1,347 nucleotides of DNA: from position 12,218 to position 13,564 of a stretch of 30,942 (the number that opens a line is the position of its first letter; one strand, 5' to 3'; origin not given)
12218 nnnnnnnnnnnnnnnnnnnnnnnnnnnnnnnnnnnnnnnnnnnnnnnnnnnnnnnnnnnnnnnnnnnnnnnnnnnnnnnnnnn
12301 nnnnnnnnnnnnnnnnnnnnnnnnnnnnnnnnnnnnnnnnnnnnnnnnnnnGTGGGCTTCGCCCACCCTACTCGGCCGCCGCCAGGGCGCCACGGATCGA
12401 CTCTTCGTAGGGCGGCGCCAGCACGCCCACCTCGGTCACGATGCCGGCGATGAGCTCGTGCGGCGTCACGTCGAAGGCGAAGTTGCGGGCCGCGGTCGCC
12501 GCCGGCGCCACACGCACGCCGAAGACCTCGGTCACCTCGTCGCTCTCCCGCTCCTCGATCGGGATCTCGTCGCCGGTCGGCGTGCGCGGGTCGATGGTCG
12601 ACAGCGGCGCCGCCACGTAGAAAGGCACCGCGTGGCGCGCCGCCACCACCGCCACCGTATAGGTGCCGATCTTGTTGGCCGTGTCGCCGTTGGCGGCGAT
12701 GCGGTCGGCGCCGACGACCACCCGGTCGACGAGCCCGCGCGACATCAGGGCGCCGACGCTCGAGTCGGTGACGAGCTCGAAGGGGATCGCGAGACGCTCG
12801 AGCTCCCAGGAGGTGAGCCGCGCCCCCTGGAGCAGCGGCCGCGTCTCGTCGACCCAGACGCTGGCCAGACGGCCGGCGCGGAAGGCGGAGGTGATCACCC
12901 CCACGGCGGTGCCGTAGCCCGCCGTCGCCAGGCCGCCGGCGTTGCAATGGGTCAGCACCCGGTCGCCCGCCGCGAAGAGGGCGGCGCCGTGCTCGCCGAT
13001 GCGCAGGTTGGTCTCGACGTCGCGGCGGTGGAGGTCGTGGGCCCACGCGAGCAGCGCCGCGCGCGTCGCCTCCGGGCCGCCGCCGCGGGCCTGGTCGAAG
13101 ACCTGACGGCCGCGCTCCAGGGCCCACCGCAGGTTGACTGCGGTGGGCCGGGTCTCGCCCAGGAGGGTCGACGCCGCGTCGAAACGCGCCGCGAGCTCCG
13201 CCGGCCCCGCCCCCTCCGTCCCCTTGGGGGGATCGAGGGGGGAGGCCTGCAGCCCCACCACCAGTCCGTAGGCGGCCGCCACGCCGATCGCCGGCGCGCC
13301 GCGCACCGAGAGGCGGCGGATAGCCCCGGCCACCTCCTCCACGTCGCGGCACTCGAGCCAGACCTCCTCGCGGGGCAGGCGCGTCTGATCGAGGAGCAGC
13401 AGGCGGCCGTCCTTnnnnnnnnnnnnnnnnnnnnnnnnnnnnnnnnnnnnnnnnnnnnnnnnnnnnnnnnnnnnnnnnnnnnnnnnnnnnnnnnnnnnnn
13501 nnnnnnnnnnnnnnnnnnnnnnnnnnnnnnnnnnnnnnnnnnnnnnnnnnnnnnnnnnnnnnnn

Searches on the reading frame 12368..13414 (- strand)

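Call 8: search_protein_families(library=pfam, proteins=[window:12368-13414:-], max_evalue=0.00001)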
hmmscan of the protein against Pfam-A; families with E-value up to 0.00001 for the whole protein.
window:12368-13414:- (348 aa): 1 family
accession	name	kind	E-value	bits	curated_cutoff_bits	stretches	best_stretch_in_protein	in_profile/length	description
PF01008.23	IF-2B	-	3e-79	266.6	22.4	1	37-334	2-280/280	Initiation factor 2 subunit family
